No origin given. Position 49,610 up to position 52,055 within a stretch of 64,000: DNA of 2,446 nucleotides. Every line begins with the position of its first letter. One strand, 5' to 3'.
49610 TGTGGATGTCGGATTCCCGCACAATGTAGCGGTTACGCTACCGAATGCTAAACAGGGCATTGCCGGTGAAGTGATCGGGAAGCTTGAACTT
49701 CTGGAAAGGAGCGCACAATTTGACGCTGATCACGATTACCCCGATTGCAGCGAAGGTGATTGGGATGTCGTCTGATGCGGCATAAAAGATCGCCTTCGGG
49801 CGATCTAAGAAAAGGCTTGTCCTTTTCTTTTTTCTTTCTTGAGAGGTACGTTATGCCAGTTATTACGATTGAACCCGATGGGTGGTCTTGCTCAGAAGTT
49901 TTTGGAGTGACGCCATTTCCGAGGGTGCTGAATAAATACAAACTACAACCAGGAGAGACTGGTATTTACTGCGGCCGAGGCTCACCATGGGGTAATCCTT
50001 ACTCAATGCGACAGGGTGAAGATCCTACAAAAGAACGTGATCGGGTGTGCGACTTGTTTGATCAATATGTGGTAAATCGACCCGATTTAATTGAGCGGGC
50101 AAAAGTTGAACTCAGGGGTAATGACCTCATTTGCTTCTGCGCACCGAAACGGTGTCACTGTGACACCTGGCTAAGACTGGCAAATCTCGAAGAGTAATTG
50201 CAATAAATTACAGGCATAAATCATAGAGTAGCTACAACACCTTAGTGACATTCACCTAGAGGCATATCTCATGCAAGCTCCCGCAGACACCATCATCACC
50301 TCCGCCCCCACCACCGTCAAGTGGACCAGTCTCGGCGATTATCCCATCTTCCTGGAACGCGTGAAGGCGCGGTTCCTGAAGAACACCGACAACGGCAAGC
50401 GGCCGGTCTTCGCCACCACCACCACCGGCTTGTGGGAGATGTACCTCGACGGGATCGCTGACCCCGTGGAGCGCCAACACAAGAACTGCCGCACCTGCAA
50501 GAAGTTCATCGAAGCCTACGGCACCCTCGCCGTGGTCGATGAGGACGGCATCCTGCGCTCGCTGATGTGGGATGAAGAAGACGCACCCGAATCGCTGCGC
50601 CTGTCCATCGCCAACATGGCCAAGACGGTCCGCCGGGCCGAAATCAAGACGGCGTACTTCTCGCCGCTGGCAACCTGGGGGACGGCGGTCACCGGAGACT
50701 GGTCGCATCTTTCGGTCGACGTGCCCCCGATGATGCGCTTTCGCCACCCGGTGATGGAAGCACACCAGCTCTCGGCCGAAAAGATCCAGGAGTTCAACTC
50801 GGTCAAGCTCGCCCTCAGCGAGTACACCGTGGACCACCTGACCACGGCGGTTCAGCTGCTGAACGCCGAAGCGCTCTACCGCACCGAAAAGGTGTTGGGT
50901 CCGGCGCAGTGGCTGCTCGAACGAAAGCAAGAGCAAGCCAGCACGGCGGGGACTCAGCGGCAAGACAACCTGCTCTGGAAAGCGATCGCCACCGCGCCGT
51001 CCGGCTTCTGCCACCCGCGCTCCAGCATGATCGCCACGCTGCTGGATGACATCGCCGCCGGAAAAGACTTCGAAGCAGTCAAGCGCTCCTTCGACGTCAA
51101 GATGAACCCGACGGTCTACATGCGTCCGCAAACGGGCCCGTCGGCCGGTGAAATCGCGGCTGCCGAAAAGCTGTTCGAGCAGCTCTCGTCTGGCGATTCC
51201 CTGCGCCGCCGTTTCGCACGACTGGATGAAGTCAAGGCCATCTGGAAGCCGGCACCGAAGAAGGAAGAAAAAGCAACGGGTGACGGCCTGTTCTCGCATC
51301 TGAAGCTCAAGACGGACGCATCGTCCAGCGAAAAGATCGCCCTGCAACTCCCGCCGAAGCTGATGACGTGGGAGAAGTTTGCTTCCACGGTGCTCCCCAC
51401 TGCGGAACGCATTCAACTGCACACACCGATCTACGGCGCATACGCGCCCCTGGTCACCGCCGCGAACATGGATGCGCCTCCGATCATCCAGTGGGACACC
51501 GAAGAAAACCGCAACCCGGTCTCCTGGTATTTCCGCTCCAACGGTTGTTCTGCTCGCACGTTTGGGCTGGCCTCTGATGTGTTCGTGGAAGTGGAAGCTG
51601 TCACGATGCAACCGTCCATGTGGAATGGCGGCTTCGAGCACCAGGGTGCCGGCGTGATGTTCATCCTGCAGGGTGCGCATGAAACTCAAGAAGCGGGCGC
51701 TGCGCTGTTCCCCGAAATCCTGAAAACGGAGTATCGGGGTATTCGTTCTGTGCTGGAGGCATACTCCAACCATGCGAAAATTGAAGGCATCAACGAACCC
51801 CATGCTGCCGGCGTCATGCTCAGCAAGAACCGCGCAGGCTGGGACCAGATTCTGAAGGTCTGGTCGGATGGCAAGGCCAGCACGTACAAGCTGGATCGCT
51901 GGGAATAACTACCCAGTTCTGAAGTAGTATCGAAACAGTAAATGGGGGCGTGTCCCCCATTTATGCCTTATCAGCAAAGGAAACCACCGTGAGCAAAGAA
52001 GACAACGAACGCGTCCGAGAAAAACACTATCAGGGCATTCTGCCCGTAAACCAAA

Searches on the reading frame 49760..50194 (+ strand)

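Call 28: search_protein_families(library=pfam, proteins=[window:49760-50194:+], max_evalue=0.01)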
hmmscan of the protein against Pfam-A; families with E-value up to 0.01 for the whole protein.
window:49760-50194:+ (145 aa): 1 family
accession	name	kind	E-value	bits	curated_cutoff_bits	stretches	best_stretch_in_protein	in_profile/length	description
PF14216.11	DUF4326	-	1.1e-17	64.9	25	1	63-136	7-79/82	Domain of unknown function (DUF4326)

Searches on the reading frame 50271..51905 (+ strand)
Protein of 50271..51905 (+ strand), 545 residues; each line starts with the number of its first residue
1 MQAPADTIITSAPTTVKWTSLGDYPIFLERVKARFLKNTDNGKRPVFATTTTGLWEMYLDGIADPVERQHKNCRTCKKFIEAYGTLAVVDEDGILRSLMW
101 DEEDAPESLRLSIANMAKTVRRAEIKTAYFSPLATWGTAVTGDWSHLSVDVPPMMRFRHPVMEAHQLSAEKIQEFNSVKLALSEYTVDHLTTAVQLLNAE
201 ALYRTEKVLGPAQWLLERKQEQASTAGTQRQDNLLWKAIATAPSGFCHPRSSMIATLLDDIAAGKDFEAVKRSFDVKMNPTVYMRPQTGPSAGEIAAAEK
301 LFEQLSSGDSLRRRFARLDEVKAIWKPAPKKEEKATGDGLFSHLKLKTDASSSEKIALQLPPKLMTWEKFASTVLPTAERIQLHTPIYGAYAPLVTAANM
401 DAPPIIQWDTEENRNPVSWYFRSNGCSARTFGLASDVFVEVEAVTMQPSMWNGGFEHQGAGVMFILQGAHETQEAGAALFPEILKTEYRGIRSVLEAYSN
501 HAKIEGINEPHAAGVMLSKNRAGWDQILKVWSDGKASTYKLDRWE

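Call 16: search_protein_families(library=phrogs, proteins=[window:50271-51905:+], max_evalue=0.001)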
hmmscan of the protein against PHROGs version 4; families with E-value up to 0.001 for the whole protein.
window:50271-51905:+ (545 aa): 2 families
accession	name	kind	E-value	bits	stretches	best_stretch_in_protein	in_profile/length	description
phrog_1735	-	unknown function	3.9e-94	317.8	2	23-424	3-407/673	-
phrog_23228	-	unknown function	3.7e-14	53.3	1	250-410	39-196/472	-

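Call 35: search_dna_similar(query=window:50271-51905:+, collection=phages, mode=protein, max_rows=12)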
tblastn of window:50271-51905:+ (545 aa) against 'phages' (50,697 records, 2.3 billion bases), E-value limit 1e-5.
Records with a match: 420; places in all: 420; records where one place covers at least 80% of the query: 86.
Best place of each record, by identity: <60% 420.
By first word of the organism name: Salmonella 148; Serratia 31; Bacillus 30; Klebsiella 29; Escherichia 29; Pseudomonas 23; Xanthomonas 22; Vibrio 17; Erwinia 10; Cronobacter 8; and 27 more.
By host as written in the record: - 44; Salmonella enterica 26; Klebsiella pneumoniae 20; Bacillus cereus 15; Salmonella enterica subsp. enterica serovar Enteritidis PT1 15; Salmonella enterica subsp. enterica serovar Typhimurium 13; Escherichia coli O157:H7 11; Salmonella sp. 10; and 139 more.
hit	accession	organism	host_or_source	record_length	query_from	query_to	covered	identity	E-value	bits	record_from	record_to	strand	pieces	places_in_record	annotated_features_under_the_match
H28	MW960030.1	Rhizobium phage RHph_X66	R. phaseoli sv. phaseoli INC 2-5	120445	10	545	98%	42.9%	5e-127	415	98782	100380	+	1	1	hypothetical protein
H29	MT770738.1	Rhizobium phage B1VFA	Rhizobium leguminosarum VF39SM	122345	27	545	95%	43.6%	1e-124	408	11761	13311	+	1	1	hypothetical protein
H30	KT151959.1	Brevibacillus phage Sundance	Brevibacillus laterosporus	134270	8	545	96%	38.3%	6e-84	366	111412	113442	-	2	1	hypothetical protein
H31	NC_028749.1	Brevibacillus phage Sundance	Brevibacillus laterosporus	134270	8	545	96%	38.3%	6e-84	366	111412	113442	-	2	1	hypothetical protein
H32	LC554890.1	Ralstonia phage RP13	Ralstonia solanacearum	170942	24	545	96%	37.9%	1e-102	345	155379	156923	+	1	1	hypothetical protein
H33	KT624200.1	Bacillus phage SP-15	Bacillus subtilis W-23-S(r); Bacillus ...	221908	15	545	97%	35.8%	5e-65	310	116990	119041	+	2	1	hypothetical protein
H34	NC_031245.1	Bacillus phage SP-15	Bacillus subtilis W-23-S(r); Bacillus ...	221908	15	545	97%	35.8%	5e-65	310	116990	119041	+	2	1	hypothetical protein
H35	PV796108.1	Bacillus phage Edson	Bacillus cereus BC102p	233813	24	545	93%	35.3%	1e-60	304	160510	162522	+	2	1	hypothetical protein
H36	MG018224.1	Stenotrophomonas phage DLP4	Stenotrophomonas maltophilia D1585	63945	54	545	90%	36.3%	4e-87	300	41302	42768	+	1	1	hypothetical protein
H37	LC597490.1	Bacillus phage vB_BceM_WH1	Bacillus cereus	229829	9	545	96%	34.1%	3e-59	299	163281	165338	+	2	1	hypothetical protein_gp182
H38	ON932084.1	Xanthomonas phage vB_Xar_IVIA-DoCa10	Xanthomonas arboricola pv. juglandis ...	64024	54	545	90%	36.1%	2e-88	303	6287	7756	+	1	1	hypothetical protein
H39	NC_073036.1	Xanthomonas phage vB_Xar_IVIA-DoCa10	Xanthomonas arboricola pv. juglandis ...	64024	54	545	90%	36.1%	2e-88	303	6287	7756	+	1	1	hypothetical protein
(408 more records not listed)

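Call 39: search_protein_families(library=ncbifam, proteins=[window:50271-51905:+], max_evalue=0.1)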
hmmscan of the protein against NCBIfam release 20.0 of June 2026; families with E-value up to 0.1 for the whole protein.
window:50271-51905:+ (545 aa): 0 families

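Call 74: search_protein_families(library=pfam, proteins=[window:50271-51905:+], max_evalue=0.001)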
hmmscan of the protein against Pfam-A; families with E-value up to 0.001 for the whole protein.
window:50271-51905:+ (545 aa): 0 families
